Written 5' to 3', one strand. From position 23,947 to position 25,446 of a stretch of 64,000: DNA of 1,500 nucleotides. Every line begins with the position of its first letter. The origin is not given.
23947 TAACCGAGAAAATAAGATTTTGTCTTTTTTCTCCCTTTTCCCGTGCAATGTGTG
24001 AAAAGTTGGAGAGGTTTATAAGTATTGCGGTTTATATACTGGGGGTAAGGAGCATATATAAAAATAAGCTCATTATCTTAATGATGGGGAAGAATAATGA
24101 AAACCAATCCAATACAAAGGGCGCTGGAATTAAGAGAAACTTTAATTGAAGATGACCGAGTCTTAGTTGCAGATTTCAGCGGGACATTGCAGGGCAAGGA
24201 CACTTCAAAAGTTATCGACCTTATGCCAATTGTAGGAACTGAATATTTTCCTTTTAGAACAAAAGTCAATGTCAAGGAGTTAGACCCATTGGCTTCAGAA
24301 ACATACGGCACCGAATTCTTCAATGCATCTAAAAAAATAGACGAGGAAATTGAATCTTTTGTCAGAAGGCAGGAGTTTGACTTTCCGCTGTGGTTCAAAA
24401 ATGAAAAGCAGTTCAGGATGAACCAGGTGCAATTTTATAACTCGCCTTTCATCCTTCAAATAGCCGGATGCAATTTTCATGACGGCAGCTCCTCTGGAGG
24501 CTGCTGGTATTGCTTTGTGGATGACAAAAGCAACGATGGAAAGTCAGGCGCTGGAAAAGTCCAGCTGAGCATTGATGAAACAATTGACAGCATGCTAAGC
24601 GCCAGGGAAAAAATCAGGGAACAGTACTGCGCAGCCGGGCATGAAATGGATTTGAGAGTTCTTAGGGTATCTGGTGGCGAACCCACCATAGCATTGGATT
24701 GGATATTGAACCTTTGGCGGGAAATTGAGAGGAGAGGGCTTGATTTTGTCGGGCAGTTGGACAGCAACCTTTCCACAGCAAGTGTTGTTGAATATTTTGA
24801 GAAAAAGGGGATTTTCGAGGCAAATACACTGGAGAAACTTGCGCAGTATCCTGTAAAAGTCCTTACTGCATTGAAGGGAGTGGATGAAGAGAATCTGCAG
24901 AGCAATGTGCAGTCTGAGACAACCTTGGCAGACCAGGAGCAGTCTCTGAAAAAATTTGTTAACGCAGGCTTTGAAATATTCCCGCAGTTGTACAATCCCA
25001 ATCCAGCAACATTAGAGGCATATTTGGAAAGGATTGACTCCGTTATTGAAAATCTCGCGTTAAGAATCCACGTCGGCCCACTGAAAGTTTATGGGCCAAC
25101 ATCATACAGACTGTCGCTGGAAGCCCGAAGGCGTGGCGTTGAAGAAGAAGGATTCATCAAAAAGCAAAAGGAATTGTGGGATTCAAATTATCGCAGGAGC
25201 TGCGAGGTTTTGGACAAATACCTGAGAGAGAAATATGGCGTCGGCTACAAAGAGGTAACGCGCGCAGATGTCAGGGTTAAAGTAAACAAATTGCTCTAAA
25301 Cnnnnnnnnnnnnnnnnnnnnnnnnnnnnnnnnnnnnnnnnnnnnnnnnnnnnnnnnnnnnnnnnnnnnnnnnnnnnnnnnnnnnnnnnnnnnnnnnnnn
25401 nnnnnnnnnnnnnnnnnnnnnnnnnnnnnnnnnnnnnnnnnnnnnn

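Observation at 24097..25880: Atypical radical-SAM-like enzyme translationally coupled to an Hjc-like PD-(D/E)xK nuclease, inserted into the conserved exosome/proteasome neighbourhood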

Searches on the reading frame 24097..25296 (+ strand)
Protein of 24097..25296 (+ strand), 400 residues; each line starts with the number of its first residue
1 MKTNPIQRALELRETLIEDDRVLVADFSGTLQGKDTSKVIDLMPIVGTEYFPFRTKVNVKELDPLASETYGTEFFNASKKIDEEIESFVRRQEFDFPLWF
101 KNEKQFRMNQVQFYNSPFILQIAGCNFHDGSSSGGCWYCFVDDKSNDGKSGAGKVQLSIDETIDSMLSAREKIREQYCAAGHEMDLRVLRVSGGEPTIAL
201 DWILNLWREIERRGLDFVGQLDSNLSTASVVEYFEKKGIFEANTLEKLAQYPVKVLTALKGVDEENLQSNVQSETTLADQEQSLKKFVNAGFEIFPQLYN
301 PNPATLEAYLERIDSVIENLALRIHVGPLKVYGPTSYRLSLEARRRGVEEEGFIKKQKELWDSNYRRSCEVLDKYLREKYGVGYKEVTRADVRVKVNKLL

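Call 3: search_protein_families(library=pfam, proteins=[window:24097-25296:+], max_evalue=1)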
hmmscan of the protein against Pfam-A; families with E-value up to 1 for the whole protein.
window:24097-25296:+ (400 aa): 2 families
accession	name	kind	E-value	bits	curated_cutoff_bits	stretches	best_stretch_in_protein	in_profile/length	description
PF04055.27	Radical_SAM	-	3.7e-06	27.7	29.5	1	125-293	7-142/166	Radical SAM superfamily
PF24885.1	TPR_NPHP3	-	0.16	11.7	100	1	4-26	120-142/239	Nephrocystin-3 TPR domain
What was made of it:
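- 24097..25299 (+): ORF1: a 400-aa radical-SAM enzyme from an uncharacterised DPANN-restricted family. Pfam Radical_SAM scores 27.7 bits (call 3).
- On Radical SAM superfamily (ORF1): ORF1 scores 27.7 bits against a 29.5-bit cut-off (call 3).
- Checked: One qualification: Pfam Radical_SAM scores 27.7 bits, just under the 29.5-bit gathering cut-off (call 3).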

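Call 4: search_protein_families(library=padloc, proteins=[window:24097-25296:+], max_evalue=1)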
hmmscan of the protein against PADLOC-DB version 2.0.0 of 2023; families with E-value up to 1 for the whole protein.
window:24097-25296:+ (400 aa): 0 families
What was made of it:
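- No PADLOC hit (call 4).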

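Call 5: search_protein_families(library=ncbifam, proteins=[window:24097-25296:+], max_evalue=1)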
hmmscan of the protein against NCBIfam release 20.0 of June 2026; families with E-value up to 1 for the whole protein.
window:24097-25296:+ (400 aa): 4 families
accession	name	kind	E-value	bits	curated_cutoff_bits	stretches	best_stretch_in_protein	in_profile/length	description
NF007483.0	PRK10076.1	equivalog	0.018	14.2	326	1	223-339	140-256/292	[formate-C-acetyltransferase]-activating enzyme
TIGR04041.1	activase_YjjW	hypoth_equivalog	0.034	13.5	250.2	1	188-268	111-176/276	YjjW family glycine radical enzyme activase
NF038283.1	viperin_w_prok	equivalog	0.098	11.8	180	1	136-215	16-84/281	viperin family antiviral radical SAM protein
NF040542.1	rSAM_RCCLKC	equivalog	0.16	11.1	450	1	242-330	272-360/423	arsinothricin biosynthesis radical SAM protein ArsL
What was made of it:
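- On Glycyl-radical enzyme activases (PFL-AE, NrdG, YjjW): 14.2 bits against a cut-off of 326, and 13.5 against 250 (call 5).
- The NCBIfam activase models score 13-14 bits against cut-offs of 250-326 (call 5).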

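Call 6: search_solved_structures(query=window:24097-25296:+, max_evalue=10)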
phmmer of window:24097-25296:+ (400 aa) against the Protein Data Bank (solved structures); distinct sequences matched with E-value up to 10: 3.
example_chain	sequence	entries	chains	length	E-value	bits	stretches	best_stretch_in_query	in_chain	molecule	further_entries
5xxu_I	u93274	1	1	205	0.21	13.8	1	310-383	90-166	Ribosomal protein eS8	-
1z67_A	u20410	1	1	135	1.1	11.4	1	200-270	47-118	hypothetical protein S4005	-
6fg7_A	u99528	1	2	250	2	10.5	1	165-230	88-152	Inactive LRR receptor-like serine/threonine-protein kinase BIR2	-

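Call 8: find_homologous_proteins(query=window:24097-25296:+)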
Query window:24097-25296:+ (400 aa): 155 proteins with E <= 0.001 among 7300 candidates; the best 120 are listed.
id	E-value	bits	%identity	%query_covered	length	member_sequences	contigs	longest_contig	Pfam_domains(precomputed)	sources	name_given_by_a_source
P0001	8.1e-267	902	100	100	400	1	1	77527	PF04055.28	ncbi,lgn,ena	-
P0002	9.2e-245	830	92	100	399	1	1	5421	PF04055.28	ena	-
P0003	3.2e-210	716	77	99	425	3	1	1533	PF04055.28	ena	-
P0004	8.4e-205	698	76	99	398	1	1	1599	PF04055.28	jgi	jgi:uncharacterized Fe-S cluster-containing radical SAM superfamily protein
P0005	7.9e-195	665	70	99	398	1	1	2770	PF04055.28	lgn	-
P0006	2.4e-190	651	69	99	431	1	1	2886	-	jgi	jgi:hypothetical protein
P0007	4.6e-189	646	69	99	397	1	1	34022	PF04055.28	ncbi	-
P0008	2.5e-187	641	68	99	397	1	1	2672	PF04055.28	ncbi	-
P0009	1.1e-186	639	68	99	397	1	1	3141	-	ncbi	-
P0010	5.1e-186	636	69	99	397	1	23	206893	-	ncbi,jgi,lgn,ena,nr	ncbi:hypothetical protein HN385_02445 [archaeon]|jgi:organic radical activating enzyme|nr:hypothetic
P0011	1.8e-184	631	68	99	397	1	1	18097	PF04055.28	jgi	jgi:pyruvate-formate lyase-activating enzyme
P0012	1.8e-184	631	68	99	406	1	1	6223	PF04055.28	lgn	-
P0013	5.6e-184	630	68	99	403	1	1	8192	PF04055.28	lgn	-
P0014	4.3e-183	627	67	100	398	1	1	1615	-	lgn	-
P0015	4.1e-182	624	67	99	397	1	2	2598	PF04055.28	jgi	-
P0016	1.2e-181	622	67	99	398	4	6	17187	PF04055.28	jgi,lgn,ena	jgi:uncharacterized Fe-S cluster-containing radical SAM superfamily protein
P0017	5.8e-179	613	66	99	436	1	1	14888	PF04055.28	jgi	jgi:pyruvate-formate lyase-activating enzyme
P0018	2.1e-178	611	66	99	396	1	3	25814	PF04055.28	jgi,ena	-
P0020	3.1e-175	601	66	100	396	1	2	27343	PF04055.28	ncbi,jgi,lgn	jgi:uncharacterized Fe-S cluster-containing radical SAM superfamily protein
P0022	1.1e-174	599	64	99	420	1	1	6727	PF04055.28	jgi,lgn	jgi:hypothetical protein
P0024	4.1e-174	597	64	99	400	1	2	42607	PF04055.28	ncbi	-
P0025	6.3e-174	597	66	100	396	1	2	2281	PF04055.28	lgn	-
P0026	8.7e-174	596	65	100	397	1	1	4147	PF04055.28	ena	-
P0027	2.3e-173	595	65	100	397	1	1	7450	PF04055.28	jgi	-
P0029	1.5e-172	592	64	99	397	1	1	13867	PF04055.28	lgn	-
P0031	1.7e-171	589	65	100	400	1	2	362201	-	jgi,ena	-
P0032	2.3e-171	588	63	99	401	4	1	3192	PF04055.28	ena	-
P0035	7.8e-171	586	62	98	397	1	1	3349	PF04055.28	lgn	-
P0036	1.3e-170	586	63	99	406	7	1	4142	PF04055.28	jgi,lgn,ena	-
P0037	2.2e-170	585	62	98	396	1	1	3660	PF04055.28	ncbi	-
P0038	5.7e-170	584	64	99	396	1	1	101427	PF04055.28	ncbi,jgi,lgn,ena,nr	ncbi:MAG: radical SAM protein [Nanoarchaeota archaeon]|nr:radical SAM protein [Nanoarchaeota archaeo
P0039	1.0e-169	583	64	99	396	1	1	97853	PF04055.28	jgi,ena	-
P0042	8.7e-169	580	63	99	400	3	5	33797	PF04055.28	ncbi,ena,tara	tara:strand:- start:1077 stop:2279 length:1203 start_codon:yes stop_codon:yes gene_type:complete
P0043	1.4e-168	579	63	99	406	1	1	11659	PF04055.28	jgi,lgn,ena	-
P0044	1.3e-167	576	62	99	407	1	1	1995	PF04055.28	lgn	-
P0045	2.1e-166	572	61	99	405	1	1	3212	PF04055.28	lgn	-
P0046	5.1e-166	571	62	99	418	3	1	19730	PF04055.28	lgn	-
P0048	1.5e-165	569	61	99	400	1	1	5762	PF04055.28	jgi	-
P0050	6.0e-165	567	62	99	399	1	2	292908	PF04055.28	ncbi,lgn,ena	-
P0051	6.9e-165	567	63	99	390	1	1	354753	PF04055.28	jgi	jgi:hypothetical protein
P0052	1.2e-164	566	61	99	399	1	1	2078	PF04055.28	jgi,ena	-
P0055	1.5e-163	562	61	99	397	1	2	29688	PF04055.28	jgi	jgi:uncharacterized Fe-S cluster-containing radical SAM superfamily protein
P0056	2.6e-163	562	60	98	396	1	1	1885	PF04055.28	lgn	-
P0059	4.3e-163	561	59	99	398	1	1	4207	PF04055.28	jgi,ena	-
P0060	4.9e-163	561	62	99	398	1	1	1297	PF04055.28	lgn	-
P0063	1.7e-162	559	60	99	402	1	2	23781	PF04055.28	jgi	jgi:uncharacterized Fe-S cluster-containing radical SAM superfamily protein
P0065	2.4e-162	558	60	100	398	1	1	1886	PF04055.28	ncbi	-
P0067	2.7e-162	558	61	100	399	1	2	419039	PF04055.28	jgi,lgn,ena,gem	-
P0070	5.0e-161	554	59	99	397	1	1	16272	PF04055.28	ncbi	-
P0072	7.0e-161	554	60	99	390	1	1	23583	PF04055.28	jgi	-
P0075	2.0e-160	552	62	100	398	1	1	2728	PF04055.28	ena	-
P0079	1.3e-159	549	66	89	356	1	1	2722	PF04055.28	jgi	jgi:uncharacterized Fe-S cluster-containing radical SAM superfamily protein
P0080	3.1e-159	548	61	99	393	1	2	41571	PF04055.28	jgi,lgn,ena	jgi:uncharacterized Fe-S cluster-containing radical SAM superfamily protein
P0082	6.8e-159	547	61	99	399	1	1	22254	PF04055.28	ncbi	-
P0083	9.7e-159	547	60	99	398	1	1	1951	PF04055.28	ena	-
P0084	1.1e-158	546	61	100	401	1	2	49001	PF04055.28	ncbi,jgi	jgi:uncharacterized Fe-S cluster-containing radical SAM superfamily protein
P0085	1.2e-158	546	58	99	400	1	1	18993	PF04055.28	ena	-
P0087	6.4e-158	544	60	100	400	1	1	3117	PF04055.28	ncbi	-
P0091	3.4e-157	542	61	100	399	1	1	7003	PF04055.28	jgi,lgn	jgi:uncharacterized Fe-S cluster-containing radical SAM superfamily protein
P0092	3.4e-157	541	59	100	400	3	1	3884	PF04055.28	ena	-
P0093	1.5e-156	539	57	100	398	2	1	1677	PF04055.28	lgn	-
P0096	3.8e-155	535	58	99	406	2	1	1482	PF04055.28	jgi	jgi:uncharacterized Fe-S cluster-containing radical SAM superfamily protein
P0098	8.1e-155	534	58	99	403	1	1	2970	PF04055.28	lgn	-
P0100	1.7e-154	533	57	98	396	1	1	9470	PF04055.28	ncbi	ncbi:hypothetical protein ACFL1H_04805 [Nanoarchaeota archaeon]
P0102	2.4e-153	529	58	100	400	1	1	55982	PF04055.28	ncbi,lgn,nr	ncbi:radical SAM protein [Candidatus Woesearchaeota archaeon]|nr:radical SAM protein [Candidatus Woe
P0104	9.6e-153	527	57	99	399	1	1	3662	PF04055.28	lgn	-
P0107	2.6e-151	522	58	99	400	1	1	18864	PF04055.28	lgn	-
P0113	5.2e-148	511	57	98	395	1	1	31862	PF04055.28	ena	-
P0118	4.8e-146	505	55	100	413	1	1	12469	PF04055.28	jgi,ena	-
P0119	1.1e-144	500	57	99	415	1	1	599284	-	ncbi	-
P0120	1.5e-144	500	57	100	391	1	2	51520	PF04055.28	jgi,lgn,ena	jgi:sulfatase maturation enzyme AslB (radical SAM superfamily)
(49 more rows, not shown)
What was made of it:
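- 24097..25299 (+): 155 homologues at 55-100% identity (call 8).
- One source names a homologue 'organic radical activating enzyme' (call 8). Some sources annotate homologues as PFL-activating enzyme (call 8).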

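Call 12: search_solved_structures(query=A1, max_evalue=10, show_alignments=2)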
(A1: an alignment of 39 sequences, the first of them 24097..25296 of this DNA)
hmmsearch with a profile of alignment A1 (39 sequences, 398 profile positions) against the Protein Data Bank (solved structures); distinct sequences matched with E-value up to 10: 1.
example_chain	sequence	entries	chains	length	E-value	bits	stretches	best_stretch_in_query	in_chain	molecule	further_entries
1yw5_A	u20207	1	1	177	0.092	14.6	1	347-396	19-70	peptidyl prolyl cis/trans isomerase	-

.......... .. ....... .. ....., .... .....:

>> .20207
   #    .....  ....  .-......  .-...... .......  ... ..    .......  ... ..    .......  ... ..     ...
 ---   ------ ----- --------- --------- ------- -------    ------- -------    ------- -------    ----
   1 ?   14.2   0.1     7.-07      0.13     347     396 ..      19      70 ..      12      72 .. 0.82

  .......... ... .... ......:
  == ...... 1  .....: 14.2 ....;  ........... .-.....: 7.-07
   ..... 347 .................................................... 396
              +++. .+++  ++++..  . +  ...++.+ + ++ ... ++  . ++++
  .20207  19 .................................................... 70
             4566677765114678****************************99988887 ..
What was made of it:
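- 24097..24441 (+): ORF1 N-terminal domain (about residues 1-115). It is strongly conserved and rich in invariant basic and aromatic residues (R13, R54, K56, K60, W99, K101). It matches no known family and is the presumed substrate-binding cap. No Pfam, NCBIfam or PDB sequence match (calls 3, 5, 6, 12).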

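Call 17: find_encoding_contigs(protein=P0119, flank=8000, max_places=2)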
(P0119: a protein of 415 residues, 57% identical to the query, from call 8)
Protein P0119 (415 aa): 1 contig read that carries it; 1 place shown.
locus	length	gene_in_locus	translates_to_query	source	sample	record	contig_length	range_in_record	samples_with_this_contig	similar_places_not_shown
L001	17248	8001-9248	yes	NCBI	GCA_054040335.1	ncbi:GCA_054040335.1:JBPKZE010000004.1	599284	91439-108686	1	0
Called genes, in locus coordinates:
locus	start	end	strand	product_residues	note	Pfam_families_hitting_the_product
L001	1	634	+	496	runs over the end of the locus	PF04563:RNA_pol_Rpb2_1, PF04561:RNA_pol_Rpb2_2, PF04565:RNA_pol_Rpb2_3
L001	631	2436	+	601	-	PF04566:RNA_pol_Rpb2_4, PF04567:RNA_pol_Rpb2_5, PF00562:RNA_pol_Rpb2_6, PF04560:RNA_pol_Rpb2_7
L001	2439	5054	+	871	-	PF04997:RNA_pol_Rpb1_1, PF00623:RNA_pol_Rpb1_2, PF04983:RNA_pol_Rpb1_3, PF05000:RNA_pol_Rpb1_4, PF04998:RNA_pol_Rpb1_5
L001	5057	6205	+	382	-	PF04998:RNA_pol_Rpb1_5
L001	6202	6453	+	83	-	PF01248:Ribosomal_L7Ae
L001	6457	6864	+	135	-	PF07650:KH_2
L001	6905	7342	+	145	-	PF00164:Ribosom_S12_S23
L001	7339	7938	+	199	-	PF00177:Ribosomal_S7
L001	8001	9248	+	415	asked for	-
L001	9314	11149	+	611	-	-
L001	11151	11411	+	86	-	PF01247:Ribosomal_L35Ae, PF01782:RimM (faint)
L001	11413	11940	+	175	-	PF00252:Ribosomal_L16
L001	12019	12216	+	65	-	-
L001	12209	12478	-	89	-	-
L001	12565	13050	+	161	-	-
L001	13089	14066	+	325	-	PF01699:Na_Ca_ex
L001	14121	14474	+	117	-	-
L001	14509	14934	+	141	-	PF06210:DUF1003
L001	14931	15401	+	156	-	PF01027:Bax1-I (faint), PF01988:VIT1 (weak)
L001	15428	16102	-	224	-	PF01902:Diphthami_syn_2_N, PF28410:Diphthami_syn_2_C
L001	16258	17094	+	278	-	PF04794:YdjC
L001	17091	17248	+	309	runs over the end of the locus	PF00535:Glycos_transf_2, PF10111:Glyco_tranf_2_2, PF13641:Glyco_tranf_2_3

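Call 18: find_encoding_contigs(protein=P0067, flank=8000, max_places=2)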
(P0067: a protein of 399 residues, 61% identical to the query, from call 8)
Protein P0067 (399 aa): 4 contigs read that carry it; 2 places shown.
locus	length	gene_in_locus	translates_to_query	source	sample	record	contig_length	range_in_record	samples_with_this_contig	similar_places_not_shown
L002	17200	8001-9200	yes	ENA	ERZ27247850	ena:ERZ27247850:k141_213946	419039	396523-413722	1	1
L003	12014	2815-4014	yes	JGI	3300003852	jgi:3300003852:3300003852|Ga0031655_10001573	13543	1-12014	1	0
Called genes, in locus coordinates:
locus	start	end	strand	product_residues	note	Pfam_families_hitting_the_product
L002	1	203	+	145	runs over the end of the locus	PF09946:DUF2178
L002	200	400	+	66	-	PF12844:HTH_19, PF13560:HTH_31, PF01381:HTH_3, PF13443:HTH_26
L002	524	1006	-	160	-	-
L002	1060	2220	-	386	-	PF00438:S-AdoMet_synt_N, PF02772:S-AdoMet_synt_M, PF02773:S-AdoMet_synt_C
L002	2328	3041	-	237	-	PF00149:Metallophos, PF12850:Metallophos_2 (weak)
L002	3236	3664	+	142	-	-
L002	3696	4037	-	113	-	PF00719:Pyrophosphatase (weak)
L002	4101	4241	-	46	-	-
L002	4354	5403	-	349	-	PF00478:IMPDH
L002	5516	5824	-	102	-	-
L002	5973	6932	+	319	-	PF12840:HTH_20 (faint), PF13404:HTH_AsnC-type, PF13412:HTH_24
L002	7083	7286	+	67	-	PF24434:DUF7557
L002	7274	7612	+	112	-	-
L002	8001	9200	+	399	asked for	PF04055:Radical_SAM (weak)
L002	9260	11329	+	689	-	PF02463:SMC_N (faint), PF13476:AAA_23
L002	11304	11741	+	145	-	PF00293:NUDIX, PF14815:NUDIX_4 (weak)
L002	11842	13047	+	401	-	PF15102:TMEM154 (faint)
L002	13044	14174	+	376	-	-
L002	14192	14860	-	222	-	-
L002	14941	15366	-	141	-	-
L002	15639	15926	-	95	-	-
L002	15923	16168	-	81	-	-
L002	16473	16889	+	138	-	PF00520:Ion_trans (weak), PF07885:Ion_trans_2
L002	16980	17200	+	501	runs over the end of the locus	-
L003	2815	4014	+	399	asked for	PF04055:Radical_SAM (weak)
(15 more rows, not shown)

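Call 19: find_encoding_contigs(protein=P0031, flank=8000, max_places=2)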
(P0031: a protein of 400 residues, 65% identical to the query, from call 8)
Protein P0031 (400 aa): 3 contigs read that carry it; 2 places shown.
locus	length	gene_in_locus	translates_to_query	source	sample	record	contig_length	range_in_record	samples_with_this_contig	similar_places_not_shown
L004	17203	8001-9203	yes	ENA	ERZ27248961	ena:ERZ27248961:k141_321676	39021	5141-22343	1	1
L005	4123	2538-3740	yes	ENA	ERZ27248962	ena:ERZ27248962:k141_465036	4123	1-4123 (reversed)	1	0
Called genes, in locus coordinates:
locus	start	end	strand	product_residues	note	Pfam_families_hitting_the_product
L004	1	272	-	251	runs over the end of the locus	PF02754:CCG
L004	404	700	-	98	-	PF01866:Diphthamide_syn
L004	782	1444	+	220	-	-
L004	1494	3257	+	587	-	PF00009:GTP_EFTU, PF01926:MMR_HSR1, PF11987:IF-2, PF14578:GTP_EFTU_D4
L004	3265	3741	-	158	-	-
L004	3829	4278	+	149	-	PF01090:Ribosomal_S19e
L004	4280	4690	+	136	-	-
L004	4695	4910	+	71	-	-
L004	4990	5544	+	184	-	PF01198:Ribosomal_L31e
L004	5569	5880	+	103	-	-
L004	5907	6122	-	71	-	-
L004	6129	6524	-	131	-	-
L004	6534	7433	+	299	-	PF01509:TruB_N, PF16198:TruB_C_2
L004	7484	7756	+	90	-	PF00708:Acylphosphatase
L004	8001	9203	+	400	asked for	-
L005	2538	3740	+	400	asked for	-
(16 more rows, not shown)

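Call 23: predict_structure(alignment_id=A1)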
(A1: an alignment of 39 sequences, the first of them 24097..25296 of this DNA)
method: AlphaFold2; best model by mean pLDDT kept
length: 400 residues; sequences in the alignment: 39
mean_pLDDT: 93.3   pTM: 0.91
mean pLDDT of the five models: 93.3, 92.1, 91.0, 90.5, 90.5
residues with pLDDT >= 90: 328; 70-90: 68; 50-70: 3; < 50: 1
segments of 3 or more residues with pLDDT < 50: none
pLDDT, mean of each block of 10 residues (from residue 1): 89 93 92 87 95 94 96 96 97 87 94 95 89 82 82 94 98 96 95 87 98 97 90 97 97 95 94 92 97 95 98 97 93 86 94 96 97 98 95 85
secondary structure, 60 per line:
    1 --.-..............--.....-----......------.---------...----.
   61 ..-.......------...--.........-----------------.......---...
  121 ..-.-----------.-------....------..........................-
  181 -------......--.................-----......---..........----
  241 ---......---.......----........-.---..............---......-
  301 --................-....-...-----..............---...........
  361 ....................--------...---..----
elements in order: H5-16 E21-25 H31-36 E53-55 H64-70 H82-90 H108-114 E118-122 E154-158 H159-179 E188-193 H196-212 E218-223 H227-236 H244-249 E253-259 H264-270 H277-290 E294-299 H303-316 H320-323 E325-327 H333-346 H350-380
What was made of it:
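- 24097..25299 (+): AF2 model pLDDT 93 (call 23).
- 24097..24441 (+): It is predicted with confidence as part of the model (call 23).
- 24670..24684 (+): Codons for S192-G-G-E-P196, the GGE SAM-binding motif. It lies on strand E188-193 of the model (call 23).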
